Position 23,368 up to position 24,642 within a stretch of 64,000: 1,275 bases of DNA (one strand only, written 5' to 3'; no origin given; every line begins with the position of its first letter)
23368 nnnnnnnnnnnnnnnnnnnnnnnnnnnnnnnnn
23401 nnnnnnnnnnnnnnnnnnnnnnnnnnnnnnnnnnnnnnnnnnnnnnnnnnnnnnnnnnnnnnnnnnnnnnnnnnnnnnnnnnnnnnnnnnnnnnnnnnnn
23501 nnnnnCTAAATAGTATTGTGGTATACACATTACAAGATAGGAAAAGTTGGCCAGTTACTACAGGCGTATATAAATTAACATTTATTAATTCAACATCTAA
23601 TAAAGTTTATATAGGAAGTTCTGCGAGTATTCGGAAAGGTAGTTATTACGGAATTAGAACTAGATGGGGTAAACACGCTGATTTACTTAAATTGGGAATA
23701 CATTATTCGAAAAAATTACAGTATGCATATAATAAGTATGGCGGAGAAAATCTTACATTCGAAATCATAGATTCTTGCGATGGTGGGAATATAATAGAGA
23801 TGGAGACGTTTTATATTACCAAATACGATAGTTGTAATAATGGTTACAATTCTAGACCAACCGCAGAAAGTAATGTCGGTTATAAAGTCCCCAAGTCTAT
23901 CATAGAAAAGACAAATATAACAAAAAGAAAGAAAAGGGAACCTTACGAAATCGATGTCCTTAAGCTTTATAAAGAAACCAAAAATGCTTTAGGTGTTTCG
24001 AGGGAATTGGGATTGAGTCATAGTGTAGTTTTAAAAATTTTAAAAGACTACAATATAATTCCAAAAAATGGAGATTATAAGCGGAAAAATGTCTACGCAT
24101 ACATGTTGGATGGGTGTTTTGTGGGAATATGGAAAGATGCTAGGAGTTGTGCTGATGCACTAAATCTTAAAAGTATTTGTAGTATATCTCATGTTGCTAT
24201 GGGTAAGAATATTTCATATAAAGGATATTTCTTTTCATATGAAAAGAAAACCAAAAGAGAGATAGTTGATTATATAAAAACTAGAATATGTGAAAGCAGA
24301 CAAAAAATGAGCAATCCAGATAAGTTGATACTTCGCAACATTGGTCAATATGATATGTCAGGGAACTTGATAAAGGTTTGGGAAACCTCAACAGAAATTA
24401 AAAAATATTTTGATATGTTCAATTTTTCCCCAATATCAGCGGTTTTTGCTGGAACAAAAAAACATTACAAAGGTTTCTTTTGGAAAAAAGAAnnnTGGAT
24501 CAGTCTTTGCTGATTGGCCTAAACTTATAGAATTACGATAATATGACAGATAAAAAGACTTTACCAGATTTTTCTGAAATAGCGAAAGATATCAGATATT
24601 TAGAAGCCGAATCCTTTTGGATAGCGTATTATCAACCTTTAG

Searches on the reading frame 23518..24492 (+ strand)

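Call 49: search_protein_families(library=phrogs, proteins=[window:23518-24492:+], max_evalue=0.00001)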
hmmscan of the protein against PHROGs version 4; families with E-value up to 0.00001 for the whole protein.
window:23518-24492:+ (325 aa): 3 families
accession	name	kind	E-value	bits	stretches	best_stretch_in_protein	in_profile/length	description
phrog_7168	-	DNA, RNA and nucleotide metabolism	2e-13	51.5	1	17-115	4-96/284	homing endonuclease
phrog_314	-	DNA, RNA and nucleotide metabolism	2e-13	51.1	1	16-245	180-393/574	homing endonuclease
phrog_5123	-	DNA, RNA and nucleotide metabolism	2e-09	38.5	1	17-115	4-91/152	homing endonuclease with GIY-YIG motif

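Call 82: search_protein_families(library=pfam, proteins=[window:23518-24492:+], max_evalue=0.001)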
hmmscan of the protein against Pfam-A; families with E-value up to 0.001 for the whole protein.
window:23518-24492:+ (325 aa): 1 family
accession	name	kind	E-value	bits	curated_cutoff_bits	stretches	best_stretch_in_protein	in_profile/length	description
PF22083.2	I-HmuI_NUMOD-like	-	0.00012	22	27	0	208-239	15-45/46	DNA endonuclease I-HmuI-like, NUMOD-like domain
